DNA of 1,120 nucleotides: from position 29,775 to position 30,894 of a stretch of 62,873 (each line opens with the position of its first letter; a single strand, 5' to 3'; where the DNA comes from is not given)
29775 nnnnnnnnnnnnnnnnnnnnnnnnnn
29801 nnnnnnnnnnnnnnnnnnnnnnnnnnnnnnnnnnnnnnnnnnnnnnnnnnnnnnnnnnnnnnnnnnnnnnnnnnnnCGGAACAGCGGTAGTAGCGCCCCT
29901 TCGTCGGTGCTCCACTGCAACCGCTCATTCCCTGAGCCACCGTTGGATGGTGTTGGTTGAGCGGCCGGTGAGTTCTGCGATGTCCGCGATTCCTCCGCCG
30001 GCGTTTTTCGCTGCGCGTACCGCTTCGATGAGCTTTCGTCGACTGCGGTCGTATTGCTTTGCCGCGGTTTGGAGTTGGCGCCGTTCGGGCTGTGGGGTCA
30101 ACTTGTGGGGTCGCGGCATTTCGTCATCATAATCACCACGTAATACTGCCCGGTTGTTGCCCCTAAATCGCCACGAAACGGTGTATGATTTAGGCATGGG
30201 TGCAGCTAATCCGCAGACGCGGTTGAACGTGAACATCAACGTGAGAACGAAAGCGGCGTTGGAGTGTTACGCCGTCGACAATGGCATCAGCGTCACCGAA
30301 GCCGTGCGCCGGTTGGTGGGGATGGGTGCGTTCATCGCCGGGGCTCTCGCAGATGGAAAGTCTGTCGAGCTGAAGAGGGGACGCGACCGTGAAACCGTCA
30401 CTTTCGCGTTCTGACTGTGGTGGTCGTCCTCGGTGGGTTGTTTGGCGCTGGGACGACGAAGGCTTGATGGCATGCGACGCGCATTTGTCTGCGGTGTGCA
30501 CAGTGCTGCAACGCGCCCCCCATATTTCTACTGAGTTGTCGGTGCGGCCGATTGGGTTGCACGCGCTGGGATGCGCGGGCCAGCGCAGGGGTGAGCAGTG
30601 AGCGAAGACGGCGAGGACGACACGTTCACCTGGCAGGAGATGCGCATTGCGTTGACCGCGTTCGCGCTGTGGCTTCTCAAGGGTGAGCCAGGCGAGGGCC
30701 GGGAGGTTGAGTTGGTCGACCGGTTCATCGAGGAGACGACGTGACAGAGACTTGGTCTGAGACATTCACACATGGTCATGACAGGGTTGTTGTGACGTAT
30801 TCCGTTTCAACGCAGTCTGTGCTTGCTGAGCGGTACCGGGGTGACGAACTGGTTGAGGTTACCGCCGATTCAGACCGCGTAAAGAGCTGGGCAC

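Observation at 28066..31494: Two orphan MbcA/ParS-type antitoxin domains flanking the integrase, one fused to an HNH-AP2 nuclease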

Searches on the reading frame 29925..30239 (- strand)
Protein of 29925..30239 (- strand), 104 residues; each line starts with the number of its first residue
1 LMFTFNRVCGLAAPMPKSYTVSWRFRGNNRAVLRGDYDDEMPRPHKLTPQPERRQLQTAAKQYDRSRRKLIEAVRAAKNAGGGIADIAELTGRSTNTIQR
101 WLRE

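Call 3: search_protein_families(library=pfam, proteins=[window:29925-30239:-], max_evalue=1)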
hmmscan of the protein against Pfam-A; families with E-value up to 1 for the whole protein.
window:29925-30239:- (104 aa): 10 families
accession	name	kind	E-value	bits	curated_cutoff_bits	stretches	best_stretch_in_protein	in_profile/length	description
PF13384.12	HTH_23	-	7.4e-07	29.3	24.6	1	66-103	3-39/50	Homeodomain-like domain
PF13551.12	HTH_29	-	0.00029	21.3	28.1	1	73-103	4-34/64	Winged helix-turn helix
PF13936.12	HTH_38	-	0.00034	20.7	27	1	73-103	12-42/44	Helix-turn-helix domain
PF13518.12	HTH_28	-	0.0024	18.4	25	1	71-103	3-34/52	Helix-turn-helix domain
PF13730.12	HTH_36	-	0.0038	17.4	25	1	81-104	22-48/55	Helix-turn-helix domain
PF12728.13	HTH_17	-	0.012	16.3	27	1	84-104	4-24/51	Helix-turn-helix domain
PF19575.5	HTH_58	-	0.015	15.6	23.8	1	65-104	10-49/62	Helix-turn-helix domain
PF08281.18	Sigma70_r4_2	-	0.024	14.7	25.7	1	84-103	29-48/54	Sigma-70, region 4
PF13542.12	HTH_Tnp_ISL3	-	0.024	14.5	27.4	1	80-103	27-48/51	Helix-turn-helix domain of transposase family ISL3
PF09339.16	HTH_IclR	-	0.2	11.9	22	1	74-103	12-40/52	IclR helix-turn-helix domain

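Call 33: search_protein_families(library=phrogs, proteins=[window:29925-30239:-], max_evalue=0.01)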
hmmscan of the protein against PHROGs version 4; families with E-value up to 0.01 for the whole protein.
window:29925-30239:- (104 aa): 3 families
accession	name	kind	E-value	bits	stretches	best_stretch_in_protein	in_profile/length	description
phrog_5497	-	DNA, RNA and nucleotide metabolism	2.8e-21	76.5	1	43-104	3-64/65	HTH DNA binding protein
phrog_7061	-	DNA, RNA and nucleotide metabolism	2.3e-06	29.1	1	54-103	17-66/70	HTH DNA binding protein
phrog_101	-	transcription regulation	0.0085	16.8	0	63-104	13-58/203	CII-like transcriptional activator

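Call 101: search_protein_families(library=padloc, proteins=[window:29925-30239:-], max_evalue=0.01)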
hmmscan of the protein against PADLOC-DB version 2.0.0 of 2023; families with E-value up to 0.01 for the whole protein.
window:29925-30239:- (104 aa): 1 family
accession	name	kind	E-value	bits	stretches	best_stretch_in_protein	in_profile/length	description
PDLC04133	mad1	-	0.00046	18.4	1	84-104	8-28/60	mads_1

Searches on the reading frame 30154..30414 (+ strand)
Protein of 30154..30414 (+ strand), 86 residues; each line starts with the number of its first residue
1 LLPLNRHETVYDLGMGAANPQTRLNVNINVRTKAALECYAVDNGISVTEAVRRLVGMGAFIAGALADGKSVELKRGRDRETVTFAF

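Call 3: search_protein_families(library=pfam, proteins=[window:30154-30414:+], max_evalue=1)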
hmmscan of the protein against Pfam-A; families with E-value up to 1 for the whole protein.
window:30154-30414:+ (86 aa): 2 families
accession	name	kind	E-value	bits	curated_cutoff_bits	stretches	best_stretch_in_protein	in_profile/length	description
PF09274.16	ParG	-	0.095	13.3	21.4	1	21-55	34-68/76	ParG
PF25631.1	Inovirus_capsid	-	0.097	12.9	27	1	43-63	6-26/41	Inovirus capsid protein family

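Call 33: search_protein_families(library=phrogs, proteins=[window:30196-30414:+], max_evalue=0.01)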
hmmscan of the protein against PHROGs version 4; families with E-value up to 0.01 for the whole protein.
window:30196-30414:+ (72 aa): 1 family
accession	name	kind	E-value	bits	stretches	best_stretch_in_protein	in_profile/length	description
phrog_876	-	transcription regulation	0.0036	17.9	1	5-40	64-100/239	transcriptional repressor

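Call 101: search_protein_families(library=padloc, proteins=[window:30196-30414:+], max_evalue=0.01)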
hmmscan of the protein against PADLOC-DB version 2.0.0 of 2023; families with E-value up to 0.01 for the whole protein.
window:30196-30414:+ (72 aa): 0 families

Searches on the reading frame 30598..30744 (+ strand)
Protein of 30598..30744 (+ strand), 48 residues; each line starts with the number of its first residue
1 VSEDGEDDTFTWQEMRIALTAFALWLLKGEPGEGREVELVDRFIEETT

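Call 3: search_protein_families(library=pfam, proteins=[window:30598-30744:+], max_evalue=1)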
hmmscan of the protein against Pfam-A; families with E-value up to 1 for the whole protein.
window:30598-30744:+ (48 aa): 1 family
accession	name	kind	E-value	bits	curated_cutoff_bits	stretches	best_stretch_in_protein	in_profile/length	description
PF11154.13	DUF2934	-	0.049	13.7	22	1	14-32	3-22/37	Protein of unknown function (DUF2934)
